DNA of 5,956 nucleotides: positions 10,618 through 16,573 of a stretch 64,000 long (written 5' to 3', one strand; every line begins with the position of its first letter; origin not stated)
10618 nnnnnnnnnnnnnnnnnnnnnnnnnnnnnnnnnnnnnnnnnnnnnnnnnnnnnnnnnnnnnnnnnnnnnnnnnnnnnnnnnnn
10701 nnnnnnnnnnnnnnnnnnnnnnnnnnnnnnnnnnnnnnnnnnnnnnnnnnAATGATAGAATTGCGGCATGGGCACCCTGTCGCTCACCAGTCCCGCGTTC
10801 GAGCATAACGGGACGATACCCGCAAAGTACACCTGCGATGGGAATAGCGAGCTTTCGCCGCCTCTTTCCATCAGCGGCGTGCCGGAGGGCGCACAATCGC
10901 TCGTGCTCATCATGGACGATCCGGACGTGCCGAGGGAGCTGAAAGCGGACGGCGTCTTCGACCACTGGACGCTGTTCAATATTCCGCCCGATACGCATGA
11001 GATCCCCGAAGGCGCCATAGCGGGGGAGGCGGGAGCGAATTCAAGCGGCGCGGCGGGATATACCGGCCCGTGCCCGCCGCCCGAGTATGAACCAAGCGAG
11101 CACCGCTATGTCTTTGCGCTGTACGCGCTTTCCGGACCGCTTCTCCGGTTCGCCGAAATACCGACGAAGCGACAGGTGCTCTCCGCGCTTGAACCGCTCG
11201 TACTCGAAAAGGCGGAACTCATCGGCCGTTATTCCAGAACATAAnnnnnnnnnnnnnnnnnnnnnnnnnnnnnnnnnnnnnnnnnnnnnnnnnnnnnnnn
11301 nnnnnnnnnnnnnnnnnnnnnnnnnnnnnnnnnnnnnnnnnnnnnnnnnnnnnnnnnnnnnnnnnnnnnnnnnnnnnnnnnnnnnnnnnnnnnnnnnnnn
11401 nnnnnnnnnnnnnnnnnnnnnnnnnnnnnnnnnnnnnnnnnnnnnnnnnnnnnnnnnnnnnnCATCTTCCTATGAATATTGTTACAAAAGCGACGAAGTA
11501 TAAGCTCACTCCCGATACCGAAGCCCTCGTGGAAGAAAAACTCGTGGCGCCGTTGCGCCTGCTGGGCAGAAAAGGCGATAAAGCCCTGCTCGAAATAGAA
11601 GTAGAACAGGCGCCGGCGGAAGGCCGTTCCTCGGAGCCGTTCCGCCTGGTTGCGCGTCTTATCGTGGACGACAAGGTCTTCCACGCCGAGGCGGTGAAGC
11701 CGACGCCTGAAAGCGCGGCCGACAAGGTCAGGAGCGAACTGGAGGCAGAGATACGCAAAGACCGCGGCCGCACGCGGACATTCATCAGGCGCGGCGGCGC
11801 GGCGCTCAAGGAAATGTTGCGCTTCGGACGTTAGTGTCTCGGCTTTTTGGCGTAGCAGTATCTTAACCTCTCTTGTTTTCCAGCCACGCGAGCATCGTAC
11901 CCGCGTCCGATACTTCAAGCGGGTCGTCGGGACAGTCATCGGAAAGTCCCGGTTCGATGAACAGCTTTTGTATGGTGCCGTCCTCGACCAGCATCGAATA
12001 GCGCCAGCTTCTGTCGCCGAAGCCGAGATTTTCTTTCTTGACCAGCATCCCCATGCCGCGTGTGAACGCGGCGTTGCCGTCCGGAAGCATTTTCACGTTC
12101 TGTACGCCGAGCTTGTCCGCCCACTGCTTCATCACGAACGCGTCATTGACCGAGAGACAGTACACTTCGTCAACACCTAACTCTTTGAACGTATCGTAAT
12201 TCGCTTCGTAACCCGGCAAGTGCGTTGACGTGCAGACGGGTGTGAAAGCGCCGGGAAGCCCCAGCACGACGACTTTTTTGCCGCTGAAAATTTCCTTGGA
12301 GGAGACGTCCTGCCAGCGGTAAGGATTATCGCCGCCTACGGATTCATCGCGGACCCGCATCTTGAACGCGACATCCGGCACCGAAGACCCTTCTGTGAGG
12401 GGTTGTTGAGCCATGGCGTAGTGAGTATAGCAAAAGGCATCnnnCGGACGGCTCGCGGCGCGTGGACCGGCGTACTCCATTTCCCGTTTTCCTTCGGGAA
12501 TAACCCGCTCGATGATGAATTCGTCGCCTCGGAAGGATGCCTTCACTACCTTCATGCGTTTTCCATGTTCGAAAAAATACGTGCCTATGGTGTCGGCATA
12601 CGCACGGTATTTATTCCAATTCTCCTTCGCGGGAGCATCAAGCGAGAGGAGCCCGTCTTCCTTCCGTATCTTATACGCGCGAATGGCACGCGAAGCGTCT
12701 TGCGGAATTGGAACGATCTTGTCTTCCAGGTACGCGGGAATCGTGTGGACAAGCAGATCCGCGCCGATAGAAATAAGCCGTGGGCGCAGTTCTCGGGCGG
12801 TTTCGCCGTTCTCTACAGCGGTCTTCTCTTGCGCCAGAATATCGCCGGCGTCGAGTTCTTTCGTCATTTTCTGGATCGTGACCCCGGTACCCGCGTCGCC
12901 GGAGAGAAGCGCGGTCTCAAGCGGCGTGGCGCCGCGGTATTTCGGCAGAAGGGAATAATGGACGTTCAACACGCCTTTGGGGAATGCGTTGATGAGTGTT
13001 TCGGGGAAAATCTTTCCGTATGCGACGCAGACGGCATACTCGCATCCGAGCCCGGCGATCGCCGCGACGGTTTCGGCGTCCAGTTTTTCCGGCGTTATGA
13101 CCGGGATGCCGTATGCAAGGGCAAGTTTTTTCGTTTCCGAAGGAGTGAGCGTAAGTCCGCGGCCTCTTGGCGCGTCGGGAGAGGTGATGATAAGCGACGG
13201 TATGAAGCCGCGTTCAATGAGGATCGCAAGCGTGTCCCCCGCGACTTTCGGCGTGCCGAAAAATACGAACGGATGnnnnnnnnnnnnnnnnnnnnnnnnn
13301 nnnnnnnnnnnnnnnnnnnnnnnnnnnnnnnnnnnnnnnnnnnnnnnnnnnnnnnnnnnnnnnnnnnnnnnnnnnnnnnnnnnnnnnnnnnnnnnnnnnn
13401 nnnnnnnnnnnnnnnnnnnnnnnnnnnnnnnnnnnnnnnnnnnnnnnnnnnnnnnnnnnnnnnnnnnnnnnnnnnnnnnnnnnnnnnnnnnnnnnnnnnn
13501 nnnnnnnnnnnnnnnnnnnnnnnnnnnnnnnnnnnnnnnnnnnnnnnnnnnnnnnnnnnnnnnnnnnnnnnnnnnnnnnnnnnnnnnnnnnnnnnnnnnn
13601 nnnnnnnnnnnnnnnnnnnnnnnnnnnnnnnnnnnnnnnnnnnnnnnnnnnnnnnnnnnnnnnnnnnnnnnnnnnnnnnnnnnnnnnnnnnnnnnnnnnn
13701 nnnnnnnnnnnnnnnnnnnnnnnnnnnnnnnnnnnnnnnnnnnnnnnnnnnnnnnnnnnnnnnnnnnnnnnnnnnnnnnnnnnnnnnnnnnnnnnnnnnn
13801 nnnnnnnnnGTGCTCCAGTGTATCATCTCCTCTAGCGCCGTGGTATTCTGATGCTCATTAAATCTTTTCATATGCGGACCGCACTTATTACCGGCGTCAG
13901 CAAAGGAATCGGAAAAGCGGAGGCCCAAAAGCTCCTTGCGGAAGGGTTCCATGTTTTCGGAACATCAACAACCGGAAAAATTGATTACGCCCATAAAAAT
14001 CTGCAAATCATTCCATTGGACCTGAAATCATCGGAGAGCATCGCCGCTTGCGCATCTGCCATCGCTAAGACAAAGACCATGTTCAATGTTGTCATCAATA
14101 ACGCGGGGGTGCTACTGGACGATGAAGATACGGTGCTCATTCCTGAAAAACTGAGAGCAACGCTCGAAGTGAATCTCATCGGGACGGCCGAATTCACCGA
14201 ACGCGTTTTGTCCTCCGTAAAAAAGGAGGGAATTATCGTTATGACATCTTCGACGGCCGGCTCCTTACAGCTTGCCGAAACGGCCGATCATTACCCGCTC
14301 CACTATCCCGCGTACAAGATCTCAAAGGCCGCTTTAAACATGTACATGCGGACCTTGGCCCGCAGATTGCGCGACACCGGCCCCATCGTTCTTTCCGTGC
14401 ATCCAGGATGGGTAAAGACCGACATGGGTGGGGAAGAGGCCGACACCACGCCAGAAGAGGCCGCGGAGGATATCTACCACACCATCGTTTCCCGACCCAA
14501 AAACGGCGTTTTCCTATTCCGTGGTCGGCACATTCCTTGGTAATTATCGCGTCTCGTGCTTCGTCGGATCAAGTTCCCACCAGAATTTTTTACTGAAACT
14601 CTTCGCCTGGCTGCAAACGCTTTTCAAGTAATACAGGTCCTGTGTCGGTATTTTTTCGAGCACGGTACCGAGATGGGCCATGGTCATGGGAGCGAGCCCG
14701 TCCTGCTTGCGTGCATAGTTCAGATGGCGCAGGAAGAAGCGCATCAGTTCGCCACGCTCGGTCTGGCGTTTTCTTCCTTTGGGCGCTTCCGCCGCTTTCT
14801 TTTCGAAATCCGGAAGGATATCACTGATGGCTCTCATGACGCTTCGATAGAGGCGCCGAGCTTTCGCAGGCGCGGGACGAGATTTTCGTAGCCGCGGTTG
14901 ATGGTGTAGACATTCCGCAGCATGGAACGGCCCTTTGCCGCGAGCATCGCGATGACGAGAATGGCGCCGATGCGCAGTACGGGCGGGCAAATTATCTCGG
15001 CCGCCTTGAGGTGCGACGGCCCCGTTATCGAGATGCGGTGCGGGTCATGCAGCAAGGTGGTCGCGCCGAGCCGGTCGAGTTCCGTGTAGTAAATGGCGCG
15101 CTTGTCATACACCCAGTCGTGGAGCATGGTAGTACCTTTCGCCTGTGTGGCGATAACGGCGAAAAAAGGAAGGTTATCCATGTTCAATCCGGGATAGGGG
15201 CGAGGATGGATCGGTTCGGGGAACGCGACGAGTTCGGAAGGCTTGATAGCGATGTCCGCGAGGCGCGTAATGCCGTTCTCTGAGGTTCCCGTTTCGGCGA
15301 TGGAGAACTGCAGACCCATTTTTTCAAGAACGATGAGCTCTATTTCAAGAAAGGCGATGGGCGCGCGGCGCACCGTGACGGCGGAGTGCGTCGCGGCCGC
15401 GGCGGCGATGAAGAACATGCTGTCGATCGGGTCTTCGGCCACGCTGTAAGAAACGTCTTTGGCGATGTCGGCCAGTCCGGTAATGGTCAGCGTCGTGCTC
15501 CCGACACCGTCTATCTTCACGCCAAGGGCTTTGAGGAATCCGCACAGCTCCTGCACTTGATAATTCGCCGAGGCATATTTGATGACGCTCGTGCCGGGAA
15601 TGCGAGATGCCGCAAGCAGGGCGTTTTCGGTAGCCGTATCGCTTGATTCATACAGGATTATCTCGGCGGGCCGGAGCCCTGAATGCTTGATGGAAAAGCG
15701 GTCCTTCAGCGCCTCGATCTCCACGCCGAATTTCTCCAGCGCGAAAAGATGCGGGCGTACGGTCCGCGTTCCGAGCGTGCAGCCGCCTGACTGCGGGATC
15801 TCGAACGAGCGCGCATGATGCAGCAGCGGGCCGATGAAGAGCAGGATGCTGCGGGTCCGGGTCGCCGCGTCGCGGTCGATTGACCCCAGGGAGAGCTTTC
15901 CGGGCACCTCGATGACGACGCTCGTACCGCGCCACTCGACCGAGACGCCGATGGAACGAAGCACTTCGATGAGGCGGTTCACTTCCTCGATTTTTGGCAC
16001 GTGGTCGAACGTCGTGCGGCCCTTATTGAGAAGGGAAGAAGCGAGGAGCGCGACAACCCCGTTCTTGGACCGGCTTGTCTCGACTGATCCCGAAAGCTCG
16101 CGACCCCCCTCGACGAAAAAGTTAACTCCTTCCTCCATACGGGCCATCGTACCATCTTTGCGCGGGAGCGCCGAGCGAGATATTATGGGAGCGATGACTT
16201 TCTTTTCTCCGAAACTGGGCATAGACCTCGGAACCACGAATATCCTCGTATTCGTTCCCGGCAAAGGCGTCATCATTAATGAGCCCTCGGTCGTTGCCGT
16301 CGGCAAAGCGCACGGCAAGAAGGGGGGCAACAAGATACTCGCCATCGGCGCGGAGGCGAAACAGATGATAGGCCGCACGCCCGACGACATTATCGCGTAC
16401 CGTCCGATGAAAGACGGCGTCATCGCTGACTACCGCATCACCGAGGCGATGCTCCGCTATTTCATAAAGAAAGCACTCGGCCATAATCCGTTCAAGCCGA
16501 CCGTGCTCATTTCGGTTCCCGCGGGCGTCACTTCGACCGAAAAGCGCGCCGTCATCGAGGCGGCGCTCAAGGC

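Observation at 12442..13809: Peptide deformylase and Met-tRNA formyltransferase fused into one 455-aa protein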

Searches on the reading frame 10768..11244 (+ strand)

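Call 16: search_protein_families(library=pfam, proteins=[window:10768-11244:+], max_evalue=0.001)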
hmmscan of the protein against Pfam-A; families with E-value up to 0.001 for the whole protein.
window:10768-11244:+ (158 aa): 1 family
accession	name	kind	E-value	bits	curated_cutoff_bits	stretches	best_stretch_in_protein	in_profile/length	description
PF01161.25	PBP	-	5.6e-37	127.5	24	1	16-155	1-135/135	Phosphatidylethanolamine-binding protein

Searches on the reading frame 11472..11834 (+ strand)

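Call 16: search_protein_families(library=pfam, proteins=[window:11472-11834:+], max_evalue=0.001)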
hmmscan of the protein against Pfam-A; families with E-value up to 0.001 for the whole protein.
window:11472-11834:+ (120 aa): 1 family
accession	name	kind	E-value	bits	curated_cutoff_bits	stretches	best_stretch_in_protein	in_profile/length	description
PF02482.25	Ribosomal_S30AE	-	5.9e-05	24.2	23.7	1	6-101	4-87/88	Sigma 54 modulation protein / S30EA ribosomal protein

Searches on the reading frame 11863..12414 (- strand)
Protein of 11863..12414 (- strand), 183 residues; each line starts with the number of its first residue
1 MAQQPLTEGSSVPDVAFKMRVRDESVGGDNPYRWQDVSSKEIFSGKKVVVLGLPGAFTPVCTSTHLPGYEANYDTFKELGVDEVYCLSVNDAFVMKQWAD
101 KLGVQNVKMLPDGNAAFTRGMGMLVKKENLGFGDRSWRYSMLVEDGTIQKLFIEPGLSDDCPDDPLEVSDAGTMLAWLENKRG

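Call 16: search_protein_families(library=pfam, proteins=[window:11863-12414:-], max_evalue=0.001)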
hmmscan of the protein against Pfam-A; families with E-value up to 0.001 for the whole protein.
window:11863-12414:- (183 aa): 2 families
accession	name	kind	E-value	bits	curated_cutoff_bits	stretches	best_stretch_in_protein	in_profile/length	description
PF08534.16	Redoxin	-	1.2e-28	100.1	26.6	1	35-157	19-137/148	Redoxin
PF00578.27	AhpC-TSA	-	8.2e-14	52.1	26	1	34-143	15-115/124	AhpC/TSA family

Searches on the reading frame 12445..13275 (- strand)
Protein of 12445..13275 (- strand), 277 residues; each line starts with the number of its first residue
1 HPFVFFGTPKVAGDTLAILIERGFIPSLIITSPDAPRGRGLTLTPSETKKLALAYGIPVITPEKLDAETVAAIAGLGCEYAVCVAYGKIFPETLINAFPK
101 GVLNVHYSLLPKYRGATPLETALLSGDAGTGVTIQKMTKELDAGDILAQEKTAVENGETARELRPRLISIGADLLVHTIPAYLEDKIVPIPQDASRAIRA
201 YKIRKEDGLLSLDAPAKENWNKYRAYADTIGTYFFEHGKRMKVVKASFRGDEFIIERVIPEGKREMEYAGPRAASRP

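Call 51: search_solved_structures(query=window:12445-13275:-, max_evalue=1e-25, show_alignments=5)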
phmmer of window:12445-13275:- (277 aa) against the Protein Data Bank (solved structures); distinct sequences matched with E-value up to 1e-25: 6.
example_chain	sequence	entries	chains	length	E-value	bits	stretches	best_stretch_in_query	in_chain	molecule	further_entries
3tqq_A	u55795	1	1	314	2e-43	151.6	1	3-249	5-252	Methionyl-tRNA formyltransferase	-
4iqf_A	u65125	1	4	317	1.2e-38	136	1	4-226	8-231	Methionyl-tRNA formyltransferase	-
5uai_A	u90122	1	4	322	4e-38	134.2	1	3-227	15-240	Methionyl-tRNA formyltransferase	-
3q0i_A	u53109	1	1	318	1.4e-34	122.6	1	3-215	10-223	Methionyl-tRNA formyltransferase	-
1fmt_A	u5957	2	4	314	1.5e-33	119.2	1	3-247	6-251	METHIONYL-TRNA FMET FORMYLTRANSFERASE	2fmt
3r8x_A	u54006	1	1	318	2.5e-32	115.2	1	3-246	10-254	Methionyl-tRNA formyltransferase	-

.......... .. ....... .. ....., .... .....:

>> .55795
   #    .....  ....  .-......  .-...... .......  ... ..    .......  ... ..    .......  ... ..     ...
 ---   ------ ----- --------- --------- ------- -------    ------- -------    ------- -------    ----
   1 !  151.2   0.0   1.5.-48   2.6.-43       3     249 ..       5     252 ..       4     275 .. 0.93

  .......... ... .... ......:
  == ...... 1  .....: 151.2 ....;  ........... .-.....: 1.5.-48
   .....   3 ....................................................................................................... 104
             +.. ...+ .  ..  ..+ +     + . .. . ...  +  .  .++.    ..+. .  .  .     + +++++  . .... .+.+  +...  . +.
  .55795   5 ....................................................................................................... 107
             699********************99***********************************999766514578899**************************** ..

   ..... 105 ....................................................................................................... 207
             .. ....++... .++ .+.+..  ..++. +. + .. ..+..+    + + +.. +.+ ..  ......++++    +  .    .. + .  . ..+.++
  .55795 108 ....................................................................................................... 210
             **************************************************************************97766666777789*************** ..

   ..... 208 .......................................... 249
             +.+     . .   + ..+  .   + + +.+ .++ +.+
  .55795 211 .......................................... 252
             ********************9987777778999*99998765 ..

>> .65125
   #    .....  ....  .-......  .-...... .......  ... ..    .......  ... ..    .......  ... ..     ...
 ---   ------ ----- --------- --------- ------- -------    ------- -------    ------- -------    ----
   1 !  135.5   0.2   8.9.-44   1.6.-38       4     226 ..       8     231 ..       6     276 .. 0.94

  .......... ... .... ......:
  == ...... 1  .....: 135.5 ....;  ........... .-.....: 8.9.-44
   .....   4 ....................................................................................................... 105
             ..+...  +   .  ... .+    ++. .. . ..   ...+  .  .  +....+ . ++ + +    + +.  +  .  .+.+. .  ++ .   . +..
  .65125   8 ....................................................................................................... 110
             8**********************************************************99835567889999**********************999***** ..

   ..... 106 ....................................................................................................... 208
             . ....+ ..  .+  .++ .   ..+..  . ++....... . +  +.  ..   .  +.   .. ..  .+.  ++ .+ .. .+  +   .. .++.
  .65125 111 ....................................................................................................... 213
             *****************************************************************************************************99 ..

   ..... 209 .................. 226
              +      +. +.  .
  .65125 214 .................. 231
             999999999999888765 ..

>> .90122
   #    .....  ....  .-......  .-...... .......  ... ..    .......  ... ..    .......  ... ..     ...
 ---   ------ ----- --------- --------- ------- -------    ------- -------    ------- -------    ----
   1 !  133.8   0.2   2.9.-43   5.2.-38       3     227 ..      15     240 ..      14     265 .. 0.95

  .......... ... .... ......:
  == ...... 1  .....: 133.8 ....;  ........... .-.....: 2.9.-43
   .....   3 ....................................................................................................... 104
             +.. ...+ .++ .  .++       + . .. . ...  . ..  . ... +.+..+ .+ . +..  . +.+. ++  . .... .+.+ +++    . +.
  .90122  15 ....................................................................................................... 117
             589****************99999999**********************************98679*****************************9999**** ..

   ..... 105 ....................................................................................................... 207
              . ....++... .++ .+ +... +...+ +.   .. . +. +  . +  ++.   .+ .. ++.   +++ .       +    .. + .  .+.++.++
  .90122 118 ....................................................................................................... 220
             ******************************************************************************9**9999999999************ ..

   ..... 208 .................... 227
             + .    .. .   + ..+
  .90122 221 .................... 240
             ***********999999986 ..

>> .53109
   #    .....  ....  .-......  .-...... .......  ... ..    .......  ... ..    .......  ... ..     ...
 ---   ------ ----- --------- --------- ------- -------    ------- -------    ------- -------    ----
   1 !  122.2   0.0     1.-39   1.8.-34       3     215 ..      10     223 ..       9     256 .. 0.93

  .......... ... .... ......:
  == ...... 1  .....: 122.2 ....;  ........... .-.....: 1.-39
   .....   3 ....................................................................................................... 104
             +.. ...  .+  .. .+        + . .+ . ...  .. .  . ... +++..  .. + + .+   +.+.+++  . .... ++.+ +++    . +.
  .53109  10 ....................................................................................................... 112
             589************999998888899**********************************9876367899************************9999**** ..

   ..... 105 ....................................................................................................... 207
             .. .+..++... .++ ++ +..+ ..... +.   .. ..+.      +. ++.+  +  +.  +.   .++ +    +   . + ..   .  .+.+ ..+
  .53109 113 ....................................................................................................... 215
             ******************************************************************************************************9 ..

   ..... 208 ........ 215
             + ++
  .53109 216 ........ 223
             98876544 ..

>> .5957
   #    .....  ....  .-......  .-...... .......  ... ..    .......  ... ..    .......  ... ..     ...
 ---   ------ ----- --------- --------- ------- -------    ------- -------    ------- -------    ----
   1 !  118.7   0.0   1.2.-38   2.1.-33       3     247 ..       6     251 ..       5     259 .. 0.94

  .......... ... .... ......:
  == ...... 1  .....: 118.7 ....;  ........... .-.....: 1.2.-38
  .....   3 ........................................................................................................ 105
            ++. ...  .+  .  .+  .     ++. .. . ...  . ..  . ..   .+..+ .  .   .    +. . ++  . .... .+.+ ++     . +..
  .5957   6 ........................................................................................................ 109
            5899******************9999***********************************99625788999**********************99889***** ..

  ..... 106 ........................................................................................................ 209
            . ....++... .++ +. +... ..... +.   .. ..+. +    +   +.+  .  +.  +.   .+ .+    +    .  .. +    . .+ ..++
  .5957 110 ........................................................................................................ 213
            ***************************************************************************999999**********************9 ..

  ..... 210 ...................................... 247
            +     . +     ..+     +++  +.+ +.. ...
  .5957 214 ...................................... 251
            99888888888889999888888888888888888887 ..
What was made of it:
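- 13156..13179 (-): Fmt loop 1, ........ (res 211-218). R217 aligns with E. coli Fmt Arg42. HMMER alignment to 1fmt_A (call 51).
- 12466..12672 (-): Half-length Fmt C-terminal domain, res 380-448. K380 and K383 align with E. coli Lys206 and Lys209. It ends with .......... The E. coli alignment ends at chain residue 251 of 314 (call 51).
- On Methionyl-tRNA formyltransferase (TIGR00460; PF00551 + PF02911): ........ at 211-218, with R217 aligned to R42 (call 51).
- Checked: The alignment to E. coli Fmt stops at chain residue 251 of 314, with only 30 query residues left (call 51).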

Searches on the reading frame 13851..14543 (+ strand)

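Call 16: search_protein_families(library=pfam, proteins=[window:13851-14543:+], max_evalue=0.001)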
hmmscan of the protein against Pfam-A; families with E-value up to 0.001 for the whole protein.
window:13851-14543:+ (230 aa): 4 families
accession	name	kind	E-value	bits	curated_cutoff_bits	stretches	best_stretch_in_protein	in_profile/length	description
PF00106.31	adh_short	-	5.8e-29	101.4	26.6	1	10-197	2-191/195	short chain dehydrogenase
PF13561.12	adh_short_C2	-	4.5e-23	82.5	27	1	15-198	1-186/236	Enoyl-(Acyl carrier protein) reductase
PF01370.27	Epimerase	-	7e-05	22.8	20.9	1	11-171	1-158/240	NAD dependent epimerase/dehydratase family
PF08659.16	KR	-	0.00019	21.9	22.6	0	11-147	3-149/180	KR domain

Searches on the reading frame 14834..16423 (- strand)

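Call 16: search_protein_families(library=pfam, proteins=[window:14834-16423:-], max_evalue=0.001)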
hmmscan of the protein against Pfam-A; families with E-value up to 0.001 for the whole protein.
window:14834-16423:- (529 aa): 1 family
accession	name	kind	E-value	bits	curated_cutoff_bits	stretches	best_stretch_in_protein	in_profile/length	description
PF00275.25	EPSP_synthase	-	1.3e-50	172.8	22.8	1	104-518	1-416/417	EPSP synthase (3-phosphoshikimate 1-carboxyvinyltransferase)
